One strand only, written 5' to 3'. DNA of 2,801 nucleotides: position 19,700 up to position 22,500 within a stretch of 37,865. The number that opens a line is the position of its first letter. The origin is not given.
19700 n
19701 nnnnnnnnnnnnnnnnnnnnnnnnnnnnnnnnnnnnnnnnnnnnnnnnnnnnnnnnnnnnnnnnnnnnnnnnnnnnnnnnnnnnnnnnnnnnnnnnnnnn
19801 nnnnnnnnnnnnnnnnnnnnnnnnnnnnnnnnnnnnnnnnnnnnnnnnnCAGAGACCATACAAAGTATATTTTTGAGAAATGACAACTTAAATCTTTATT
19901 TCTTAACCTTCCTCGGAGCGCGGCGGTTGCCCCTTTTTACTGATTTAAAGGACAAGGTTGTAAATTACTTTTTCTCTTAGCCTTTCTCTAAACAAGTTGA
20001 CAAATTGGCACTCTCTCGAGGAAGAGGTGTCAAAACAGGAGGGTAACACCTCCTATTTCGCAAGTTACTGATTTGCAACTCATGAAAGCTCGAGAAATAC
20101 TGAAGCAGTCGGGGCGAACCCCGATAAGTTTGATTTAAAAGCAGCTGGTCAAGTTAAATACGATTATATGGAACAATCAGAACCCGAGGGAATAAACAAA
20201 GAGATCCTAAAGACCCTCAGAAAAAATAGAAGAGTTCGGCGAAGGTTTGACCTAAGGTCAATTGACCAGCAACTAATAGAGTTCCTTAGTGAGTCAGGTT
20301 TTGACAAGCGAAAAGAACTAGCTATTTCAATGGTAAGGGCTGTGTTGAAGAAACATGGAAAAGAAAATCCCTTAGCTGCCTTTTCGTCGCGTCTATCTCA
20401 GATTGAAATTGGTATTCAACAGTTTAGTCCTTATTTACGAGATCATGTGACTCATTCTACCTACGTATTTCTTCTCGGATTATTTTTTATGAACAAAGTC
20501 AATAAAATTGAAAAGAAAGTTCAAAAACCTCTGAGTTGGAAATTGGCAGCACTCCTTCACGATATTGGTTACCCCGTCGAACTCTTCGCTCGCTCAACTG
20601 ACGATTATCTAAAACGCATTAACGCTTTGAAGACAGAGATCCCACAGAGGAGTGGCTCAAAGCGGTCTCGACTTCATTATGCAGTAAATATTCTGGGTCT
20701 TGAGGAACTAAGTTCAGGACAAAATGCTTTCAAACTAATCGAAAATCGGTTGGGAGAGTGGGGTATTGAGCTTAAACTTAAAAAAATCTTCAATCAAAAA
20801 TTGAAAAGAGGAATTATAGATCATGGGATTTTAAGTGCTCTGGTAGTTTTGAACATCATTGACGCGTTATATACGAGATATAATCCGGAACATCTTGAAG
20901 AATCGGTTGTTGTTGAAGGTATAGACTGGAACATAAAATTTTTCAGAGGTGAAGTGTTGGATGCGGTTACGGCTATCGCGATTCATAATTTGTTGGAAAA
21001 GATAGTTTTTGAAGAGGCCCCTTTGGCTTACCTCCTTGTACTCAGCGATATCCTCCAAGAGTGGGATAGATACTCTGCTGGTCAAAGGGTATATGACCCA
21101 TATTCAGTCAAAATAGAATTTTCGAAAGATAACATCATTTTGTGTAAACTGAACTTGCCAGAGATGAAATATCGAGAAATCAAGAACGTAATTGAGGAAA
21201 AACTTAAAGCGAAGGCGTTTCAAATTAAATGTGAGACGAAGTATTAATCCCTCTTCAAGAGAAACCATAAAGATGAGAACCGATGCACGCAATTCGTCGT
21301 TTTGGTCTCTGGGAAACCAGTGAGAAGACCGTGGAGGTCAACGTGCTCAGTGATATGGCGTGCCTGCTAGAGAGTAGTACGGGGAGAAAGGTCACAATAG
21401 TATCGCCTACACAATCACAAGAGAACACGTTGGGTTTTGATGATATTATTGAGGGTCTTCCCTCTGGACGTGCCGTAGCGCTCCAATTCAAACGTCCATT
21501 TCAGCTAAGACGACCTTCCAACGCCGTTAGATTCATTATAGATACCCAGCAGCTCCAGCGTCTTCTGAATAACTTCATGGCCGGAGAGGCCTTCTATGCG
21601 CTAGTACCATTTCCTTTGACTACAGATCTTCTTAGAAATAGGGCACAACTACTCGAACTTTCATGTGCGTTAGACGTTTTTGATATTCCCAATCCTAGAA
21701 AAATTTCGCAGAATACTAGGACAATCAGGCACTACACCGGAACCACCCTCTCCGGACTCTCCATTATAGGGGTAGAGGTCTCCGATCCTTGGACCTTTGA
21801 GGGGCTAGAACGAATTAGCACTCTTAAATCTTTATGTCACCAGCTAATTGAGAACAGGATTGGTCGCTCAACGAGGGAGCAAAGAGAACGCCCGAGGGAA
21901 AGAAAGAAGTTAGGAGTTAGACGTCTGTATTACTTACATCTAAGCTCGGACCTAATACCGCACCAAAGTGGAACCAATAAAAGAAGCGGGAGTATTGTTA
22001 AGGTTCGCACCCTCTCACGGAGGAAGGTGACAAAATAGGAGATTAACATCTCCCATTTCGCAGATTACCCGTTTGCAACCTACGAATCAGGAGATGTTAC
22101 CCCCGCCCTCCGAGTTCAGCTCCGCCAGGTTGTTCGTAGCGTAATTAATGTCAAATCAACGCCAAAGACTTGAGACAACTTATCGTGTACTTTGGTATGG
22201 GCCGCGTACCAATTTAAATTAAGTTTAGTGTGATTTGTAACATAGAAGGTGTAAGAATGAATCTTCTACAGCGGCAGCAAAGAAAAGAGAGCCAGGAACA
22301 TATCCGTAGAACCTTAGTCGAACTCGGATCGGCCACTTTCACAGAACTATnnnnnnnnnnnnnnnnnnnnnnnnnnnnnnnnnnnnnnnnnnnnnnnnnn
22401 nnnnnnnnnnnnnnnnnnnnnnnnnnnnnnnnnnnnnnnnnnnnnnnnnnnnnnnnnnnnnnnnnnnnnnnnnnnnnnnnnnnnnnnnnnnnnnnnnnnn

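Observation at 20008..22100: About 80-nt direct repeats exactly 2 kb apart bracket a two-gene cassette and carry a hairpin with a compensatory base-pair change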

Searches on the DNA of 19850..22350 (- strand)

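Call 15: search_rna_families(source=window, start=19850, end=22350, threshold=evalue, max_evalue=10)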
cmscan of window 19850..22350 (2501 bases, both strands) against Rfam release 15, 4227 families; matches with E-value up to 10: 3.
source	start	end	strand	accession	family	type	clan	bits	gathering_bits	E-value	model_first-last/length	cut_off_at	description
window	20712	20830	+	RF02550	RnaG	Gene; sRNA;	-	26.2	153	0.11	1-120/120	no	RnaG sRNA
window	21156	21218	+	RF01429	snoR130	Gene; snRNA; snoRNA; CD-box;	-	18.1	40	5.7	1-122/122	no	small nucleolar RNA snoR130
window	19881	19920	+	RF01716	PhotoRC-I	Cis-reg;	-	12.5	45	7.7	1-44/44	no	PhotoRC-I RNA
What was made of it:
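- On tRNA-derived att repeat: There is no Rfam tRNA hit at E up to 10 (call 15).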

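Call 27: build_rna_model(alignment_id=A3, structure=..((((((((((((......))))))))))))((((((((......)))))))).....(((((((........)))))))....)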
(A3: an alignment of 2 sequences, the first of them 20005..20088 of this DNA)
Model R1 built from alignment A3 (2 sequences, 85 columns); structure: as given.
model positions 85; base pairs 27; branch points 2; effective number of sequences 1.18; information 0.669 bits per position. Calibrated on 0.2 Mb of random sequence (short: E-values are rough).
structure used (alignment columns):
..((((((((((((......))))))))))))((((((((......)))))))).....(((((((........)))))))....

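Call 30: search_with_rna_model(model_id=R1, sources=[window, L025, L026, L027, L028, L029, L030, L031], max_evalue=10, show_alignments=6)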
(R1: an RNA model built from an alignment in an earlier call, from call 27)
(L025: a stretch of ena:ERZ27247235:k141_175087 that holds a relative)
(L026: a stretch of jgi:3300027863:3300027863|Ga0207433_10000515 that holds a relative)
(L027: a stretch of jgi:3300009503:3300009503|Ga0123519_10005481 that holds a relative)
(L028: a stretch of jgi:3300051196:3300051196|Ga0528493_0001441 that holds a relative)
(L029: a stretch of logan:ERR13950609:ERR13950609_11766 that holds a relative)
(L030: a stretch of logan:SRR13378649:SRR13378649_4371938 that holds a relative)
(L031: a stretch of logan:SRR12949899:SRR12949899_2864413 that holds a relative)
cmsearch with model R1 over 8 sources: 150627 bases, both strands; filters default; matches with E-value up to 10: 4.
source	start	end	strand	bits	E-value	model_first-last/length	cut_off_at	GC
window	22004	22088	-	105.8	9e-21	1-85/85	no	0.47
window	20005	20088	-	98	4.5e-19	1-85/85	no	0.45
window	20003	20078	+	12.7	1.2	1-85/85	no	0.45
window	22055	22144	+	12.4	1.4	1-85/85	no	0.53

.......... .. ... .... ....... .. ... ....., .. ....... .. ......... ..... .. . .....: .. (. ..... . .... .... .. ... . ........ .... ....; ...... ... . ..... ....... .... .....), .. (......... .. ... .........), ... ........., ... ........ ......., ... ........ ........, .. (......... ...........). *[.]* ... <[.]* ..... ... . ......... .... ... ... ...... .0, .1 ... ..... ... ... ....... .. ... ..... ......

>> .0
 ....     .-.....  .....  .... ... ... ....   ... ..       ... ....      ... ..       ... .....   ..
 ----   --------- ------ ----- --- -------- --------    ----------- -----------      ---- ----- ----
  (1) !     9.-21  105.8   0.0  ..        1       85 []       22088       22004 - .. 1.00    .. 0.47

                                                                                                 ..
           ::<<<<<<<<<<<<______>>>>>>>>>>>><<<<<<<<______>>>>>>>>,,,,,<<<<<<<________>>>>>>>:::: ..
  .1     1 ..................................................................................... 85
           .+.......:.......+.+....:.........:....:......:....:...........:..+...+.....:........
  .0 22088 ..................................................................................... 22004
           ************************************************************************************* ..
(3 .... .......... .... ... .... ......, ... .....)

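Call 34: search_with_rna_model(model_id=R1, sources=[L032, L033, L034], max_evalue=10, show_alignments=3)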
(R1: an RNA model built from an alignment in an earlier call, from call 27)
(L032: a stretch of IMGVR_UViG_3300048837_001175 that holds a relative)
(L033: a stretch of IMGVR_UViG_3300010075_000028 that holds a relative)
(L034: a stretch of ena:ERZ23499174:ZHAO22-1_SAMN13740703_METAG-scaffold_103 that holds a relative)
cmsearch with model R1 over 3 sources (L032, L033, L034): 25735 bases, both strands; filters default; matches with E-value up to 10: 0.
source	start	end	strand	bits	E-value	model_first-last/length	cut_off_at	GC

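Call 36: search_with_rna_model(model_id=R1, sources=[L036], max_evalue=10, show_alignments=5)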
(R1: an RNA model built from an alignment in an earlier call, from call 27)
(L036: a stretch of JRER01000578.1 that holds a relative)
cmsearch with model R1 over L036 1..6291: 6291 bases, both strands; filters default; matches with E-value up to 10: 1.
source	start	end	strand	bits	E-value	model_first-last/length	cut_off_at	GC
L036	4976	5057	-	23.9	0.00019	1-85/85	no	0.39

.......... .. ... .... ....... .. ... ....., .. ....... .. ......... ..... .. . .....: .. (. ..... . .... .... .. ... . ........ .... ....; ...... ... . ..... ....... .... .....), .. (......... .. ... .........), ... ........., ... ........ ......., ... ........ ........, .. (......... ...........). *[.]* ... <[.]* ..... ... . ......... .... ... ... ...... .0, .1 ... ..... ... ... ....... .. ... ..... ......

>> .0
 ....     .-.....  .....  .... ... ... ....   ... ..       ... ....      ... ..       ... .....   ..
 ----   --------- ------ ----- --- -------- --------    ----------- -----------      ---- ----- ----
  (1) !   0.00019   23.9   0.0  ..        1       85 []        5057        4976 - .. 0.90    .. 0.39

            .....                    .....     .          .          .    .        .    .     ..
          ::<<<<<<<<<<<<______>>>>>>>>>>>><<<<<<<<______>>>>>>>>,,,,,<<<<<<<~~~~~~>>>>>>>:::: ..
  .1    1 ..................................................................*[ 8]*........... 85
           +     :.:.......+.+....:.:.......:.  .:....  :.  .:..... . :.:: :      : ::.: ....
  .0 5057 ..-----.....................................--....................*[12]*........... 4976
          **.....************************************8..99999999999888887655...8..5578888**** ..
